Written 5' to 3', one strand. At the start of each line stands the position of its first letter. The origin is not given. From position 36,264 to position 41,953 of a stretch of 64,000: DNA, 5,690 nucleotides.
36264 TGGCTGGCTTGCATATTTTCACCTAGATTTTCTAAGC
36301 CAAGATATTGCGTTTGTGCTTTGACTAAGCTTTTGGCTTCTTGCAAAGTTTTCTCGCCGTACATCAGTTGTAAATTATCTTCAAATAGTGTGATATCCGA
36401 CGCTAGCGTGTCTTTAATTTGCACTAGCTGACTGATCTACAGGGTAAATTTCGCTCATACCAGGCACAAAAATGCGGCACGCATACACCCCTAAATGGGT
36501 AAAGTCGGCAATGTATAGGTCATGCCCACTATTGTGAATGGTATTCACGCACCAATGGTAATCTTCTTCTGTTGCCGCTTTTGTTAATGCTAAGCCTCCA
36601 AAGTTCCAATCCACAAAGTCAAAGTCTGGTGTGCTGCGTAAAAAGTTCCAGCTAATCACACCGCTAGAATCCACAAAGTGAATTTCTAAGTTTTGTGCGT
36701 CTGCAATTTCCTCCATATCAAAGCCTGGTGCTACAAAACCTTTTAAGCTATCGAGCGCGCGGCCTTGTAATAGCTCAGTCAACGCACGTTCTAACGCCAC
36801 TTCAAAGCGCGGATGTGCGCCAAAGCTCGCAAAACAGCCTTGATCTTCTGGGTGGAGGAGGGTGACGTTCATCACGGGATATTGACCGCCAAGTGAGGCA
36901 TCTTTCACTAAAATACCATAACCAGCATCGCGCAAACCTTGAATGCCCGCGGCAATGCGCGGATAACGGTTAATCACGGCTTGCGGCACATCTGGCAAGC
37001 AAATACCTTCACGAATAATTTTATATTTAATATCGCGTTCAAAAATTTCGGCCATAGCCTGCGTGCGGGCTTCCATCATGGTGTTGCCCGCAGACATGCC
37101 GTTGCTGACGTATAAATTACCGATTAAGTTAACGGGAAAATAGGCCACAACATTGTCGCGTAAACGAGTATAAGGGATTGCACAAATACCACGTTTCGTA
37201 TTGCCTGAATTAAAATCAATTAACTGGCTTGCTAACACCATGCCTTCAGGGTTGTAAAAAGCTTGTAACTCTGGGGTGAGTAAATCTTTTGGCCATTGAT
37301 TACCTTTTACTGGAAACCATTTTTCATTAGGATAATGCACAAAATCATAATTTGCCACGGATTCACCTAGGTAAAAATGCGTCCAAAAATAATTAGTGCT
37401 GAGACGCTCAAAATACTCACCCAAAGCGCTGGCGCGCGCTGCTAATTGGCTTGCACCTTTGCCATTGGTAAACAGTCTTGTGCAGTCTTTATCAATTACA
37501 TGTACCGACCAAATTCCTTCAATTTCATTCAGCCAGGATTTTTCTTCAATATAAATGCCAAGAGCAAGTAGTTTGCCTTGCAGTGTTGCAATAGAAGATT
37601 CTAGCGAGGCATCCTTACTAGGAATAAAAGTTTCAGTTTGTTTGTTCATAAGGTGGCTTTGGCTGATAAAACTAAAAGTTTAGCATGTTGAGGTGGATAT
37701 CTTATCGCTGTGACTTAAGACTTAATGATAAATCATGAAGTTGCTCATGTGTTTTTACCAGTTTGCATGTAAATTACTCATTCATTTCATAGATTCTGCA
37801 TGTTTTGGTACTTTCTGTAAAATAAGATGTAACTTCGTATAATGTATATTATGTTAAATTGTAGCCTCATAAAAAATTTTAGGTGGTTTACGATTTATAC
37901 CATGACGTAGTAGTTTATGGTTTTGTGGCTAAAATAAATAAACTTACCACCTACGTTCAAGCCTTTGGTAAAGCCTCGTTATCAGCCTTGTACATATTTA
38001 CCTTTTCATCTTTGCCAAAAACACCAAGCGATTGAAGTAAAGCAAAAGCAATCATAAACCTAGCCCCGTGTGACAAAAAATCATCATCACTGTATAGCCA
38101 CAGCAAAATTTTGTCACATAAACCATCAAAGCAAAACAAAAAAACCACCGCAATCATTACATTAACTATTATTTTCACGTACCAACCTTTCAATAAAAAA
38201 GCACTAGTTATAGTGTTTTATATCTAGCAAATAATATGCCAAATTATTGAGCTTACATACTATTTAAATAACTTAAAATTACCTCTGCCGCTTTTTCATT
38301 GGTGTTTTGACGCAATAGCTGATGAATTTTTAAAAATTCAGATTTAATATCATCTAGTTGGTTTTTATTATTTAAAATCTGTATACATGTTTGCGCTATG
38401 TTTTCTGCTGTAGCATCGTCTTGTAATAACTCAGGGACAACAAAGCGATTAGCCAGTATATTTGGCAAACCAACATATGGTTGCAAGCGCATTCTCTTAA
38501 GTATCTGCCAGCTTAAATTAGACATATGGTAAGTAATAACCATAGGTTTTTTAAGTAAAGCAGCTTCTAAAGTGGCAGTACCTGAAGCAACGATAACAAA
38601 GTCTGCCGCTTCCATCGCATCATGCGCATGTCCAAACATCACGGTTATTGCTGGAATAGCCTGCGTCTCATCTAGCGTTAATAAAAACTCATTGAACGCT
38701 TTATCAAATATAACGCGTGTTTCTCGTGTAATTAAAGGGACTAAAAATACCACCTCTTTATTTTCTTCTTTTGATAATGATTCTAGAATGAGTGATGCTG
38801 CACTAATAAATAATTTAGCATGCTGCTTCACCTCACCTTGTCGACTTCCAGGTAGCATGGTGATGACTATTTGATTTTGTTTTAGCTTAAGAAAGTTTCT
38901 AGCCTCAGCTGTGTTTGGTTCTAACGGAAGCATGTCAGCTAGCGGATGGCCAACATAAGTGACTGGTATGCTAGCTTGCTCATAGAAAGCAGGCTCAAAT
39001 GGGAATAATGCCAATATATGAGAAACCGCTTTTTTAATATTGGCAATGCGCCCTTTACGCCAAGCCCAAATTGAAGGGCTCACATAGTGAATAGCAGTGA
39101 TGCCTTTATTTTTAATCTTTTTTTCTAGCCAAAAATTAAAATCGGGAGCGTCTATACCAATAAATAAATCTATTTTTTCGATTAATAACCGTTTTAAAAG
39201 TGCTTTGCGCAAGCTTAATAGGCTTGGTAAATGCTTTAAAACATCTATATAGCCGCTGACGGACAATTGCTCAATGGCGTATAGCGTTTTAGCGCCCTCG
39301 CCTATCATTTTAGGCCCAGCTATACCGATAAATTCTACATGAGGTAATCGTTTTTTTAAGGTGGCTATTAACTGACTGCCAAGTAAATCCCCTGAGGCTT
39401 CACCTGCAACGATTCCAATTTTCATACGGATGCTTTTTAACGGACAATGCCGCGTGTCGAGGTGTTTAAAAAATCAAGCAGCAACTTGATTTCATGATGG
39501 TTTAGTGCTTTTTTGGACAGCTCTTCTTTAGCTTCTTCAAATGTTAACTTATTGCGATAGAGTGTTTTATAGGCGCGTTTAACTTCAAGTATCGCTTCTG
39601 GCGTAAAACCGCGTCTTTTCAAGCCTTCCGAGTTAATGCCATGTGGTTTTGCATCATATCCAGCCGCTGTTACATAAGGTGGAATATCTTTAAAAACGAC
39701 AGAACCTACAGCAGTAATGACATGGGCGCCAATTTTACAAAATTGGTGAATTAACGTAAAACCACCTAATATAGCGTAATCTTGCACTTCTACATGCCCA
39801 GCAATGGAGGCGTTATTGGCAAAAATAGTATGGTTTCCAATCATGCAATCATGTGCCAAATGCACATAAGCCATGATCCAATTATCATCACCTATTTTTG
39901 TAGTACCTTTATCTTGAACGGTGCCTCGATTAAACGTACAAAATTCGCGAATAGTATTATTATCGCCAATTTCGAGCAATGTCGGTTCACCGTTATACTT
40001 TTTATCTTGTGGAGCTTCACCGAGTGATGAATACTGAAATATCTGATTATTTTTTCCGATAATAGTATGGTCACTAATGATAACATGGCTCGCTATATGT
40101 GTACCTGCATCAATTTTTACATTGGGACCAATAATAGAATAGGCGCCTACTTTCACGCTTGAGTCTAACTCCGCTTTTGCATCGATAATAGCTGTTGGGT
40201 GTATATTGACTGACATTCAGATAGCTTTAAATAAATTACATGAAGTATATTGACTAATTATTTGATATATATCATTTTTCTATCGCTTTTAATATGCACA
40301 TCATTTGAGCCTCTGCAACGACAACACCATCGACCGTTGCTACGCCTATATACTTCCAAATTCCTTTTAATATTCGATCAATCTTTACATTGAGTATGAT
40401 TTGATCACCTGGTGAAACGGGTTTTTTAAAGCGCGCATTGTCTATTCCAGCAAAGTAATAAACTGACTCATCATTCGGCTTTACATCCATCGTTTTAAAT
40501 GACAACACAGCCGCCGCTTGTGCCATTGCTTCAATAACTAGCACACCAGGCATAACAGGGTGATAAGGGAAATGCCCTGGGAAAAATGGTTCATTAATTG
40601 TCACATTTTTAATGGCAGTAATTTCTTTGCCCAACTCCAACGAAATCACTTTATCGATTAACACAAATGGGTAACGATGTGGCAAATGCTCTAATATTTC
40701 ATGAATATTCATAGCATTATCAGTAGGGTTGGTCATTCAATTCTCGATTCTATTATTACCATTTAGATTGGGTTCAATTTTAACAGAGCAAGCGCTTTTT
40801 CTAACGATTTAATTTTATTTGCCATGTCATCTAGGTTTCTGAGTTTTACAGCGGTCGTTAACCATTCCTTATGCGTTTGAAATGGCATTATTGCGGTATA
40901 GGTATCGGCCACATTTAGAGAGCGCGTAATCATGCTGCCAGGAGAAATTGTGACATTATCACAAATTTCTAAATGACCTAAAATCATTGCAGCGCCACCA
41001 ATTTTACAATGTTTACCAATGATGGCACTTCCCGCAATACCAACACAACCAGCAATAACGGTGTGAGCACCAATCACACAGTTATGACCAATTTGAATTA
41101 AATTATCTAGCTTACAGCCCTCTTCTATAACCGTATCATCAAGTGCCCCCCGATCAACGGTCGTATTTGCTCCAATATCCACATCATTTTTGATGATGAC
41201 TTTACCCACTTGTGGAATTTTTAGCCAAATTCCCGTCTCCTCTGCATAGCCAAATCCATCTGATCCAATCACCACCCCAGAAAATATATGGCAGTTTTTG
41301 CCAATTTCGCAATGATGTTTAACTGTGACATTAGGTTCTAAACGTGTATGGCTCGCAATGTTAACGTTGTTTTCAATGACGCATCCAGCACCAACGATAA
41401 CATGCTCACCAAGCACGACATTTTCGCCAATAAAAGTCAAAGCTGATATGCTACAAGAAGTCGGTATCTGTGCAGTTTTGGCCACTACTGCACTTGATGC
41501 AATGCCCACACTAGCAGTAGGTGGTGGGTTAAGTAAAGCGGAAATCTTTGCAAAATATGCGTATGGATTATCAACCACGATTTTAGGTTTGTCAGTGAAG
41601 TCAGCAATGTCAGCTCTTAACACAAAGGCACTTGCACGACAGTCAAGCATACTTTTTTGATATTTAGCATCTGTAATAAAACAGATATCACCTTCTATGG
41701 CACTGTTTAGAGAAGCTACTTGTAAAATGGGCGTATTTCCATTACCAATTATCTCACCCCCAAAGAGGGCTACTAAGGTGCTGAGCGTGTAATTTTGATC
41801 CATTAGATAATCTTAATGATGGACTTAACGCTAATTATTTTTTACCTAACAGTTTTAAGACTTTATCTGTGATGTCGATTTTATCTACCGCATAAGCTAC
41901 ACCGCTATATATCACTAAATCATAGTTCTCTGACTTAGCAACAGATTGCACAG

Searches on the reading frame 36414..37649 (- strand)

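Call 12: search_protein_families(library=pfam, proteins=[window:36414-37649:-], max_evalue=0.001)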
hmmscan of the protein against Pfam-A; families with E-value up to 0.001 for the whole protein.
window:36414-37649:- (411 aa): 1 family
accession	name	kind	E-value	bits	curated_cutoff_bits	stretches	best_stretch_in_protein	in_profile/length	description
PF02624.21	YcaO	-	1.7e-70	238.4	25.7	1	62-399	1-325/325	YcaO cyclodehydratase, ATP-ad Mg2+-binding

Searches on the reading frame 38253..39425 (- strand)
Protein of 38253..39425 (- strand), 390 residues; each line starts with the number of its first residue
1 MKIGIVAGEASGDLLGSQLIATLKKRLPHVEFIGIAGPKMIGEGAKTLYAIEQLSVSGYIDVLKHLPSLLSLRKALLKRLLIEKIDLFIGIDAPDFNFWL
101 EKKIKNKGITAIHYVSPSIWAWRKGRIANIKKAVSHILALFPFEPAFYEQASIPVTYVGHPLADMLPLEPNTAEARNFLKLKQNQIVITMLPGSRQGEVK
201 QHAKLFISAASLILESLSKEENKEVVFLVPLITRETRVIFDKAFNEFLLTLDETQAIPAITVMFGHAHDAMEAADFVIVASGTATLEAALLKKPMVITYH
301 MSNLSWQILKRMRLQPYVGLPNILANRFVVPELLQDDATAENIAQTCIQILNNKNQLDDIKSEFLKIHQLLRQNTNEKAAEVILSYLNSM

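Call 12: search_protein_families(library=pfam, proteins=[window:38253-39425:-], max_evalue=0.001)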
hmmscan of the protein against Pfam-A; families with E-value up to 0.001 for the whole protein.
window:38253-39425:- (390 aa): 2 families
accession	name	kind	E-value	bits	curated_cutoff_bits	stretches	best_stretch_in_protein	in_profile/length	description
PF02684.21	LpxB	-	4.7e-106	355.3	22.6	1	3-380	1-368/374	Lipid-A-disaccharide synthetase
PF02350.25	Epimerase_2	-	0.00018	20.9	30.6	1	155-297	147-283/347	UDP-N-acetylglucosamine 2-epimerase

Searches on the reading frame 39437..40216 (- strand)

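Call 12: search_protein_families(library=pfam, proteins=[window:39437-40216:-], max_evalue=0.001)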
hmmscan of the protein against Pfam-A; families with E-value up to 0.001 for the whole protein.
window:39437-40216:- (259 aa): 3 families
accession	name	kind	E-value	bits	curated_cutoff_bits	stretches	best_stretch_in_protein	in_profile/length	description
PF13720.11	Acetyltransf_11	-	5.2e-29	100.9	24.5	1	177-258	1-82/82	Udp N-acetylglucosamine O-acyltransferase; Domain 2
PF00132.30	Hexapep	-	5.6e-26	89.6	27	3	106-140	2-36/36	Bacterial transferase hexapeptide (six repeats)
PF25084.1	LbH_EIF2B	-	3.2e-07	30.8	54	0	14-58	61-104/105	EIF2B subunit epsilon LbH domain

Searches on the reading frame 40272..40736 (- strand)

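Call 12: search_protein_families(library=pfam, proteins=[window:40272-40736:-], max_evalue=0.001)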
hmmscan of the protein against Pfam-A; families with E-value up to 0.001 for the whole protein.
window:40272-40736:- (154 aa): 2 families
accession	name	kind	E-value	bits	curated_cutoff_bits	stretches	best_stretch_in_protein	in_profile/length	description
PF07977.19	FabA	-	2.2e-36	124.9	23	1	18-143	1-137/138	FabA-like domain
PF22818.2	ApeI-like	-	0.00038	21.1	28.5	1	50-120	27-87/119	ApeI dehydratase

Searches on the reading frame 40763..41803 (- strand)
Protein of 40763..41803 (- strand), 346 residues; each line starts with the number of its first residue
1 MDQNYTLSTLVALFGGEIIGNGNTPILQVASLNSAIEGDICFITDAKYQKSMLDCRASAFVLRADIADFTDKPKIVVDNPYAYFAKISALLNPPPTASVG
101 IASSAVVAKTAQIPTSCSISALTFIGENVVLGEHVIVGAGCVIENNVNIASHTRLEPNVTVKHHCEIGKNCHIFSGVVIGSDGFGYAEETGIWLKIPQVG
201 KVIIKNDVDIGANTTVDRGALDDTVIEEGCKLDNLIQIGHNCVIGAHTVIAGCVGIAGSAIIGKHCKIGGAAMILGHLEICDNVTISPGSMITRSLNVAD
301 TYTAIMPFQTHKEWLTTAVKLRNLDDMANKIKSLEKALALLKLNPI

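Call 12: search_protein_families(library=pfam, proteins=[window:40763-41803:-], max_evalue=0.001)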
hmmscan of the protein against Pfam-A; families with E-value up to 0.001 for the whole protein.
window:40763-41803:- (346 aa): 6 families
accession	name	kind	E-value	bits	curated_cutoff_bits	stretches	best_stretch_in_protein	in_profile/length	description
PF00132.30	Hexapep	-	7e-28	95.6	27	4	260-294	2-36/36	Bacterial transferase hexapeptide (six repeats)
PF04613.19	LpxD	-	2.5e-18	66.1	30.8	1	25-90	3-70/70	UDP-3-O-[3-hydroxymyristoyl] glucosamine N-acyltransferase, LpxD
PF25084.1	LbH_EIF2B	-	1.2e-13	51.3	54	2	202-301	10-102/105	EIF2B subunit epsilon LbH domain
PF14602.12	Hexapep_2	-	2.9e-07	30.5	27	0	261-294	3-34/34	Hexapeptide repeat of succinyl-transferase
PF25087.1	GMPPB_C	-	0.00016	21.8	39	1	104-182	4-80/110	GMPPB C-terminal domain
PF25247.1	LbH_GLGC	-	0.00087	19.7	27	0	214-265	6-55/135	GLGC left-handed parallel beta-helix domain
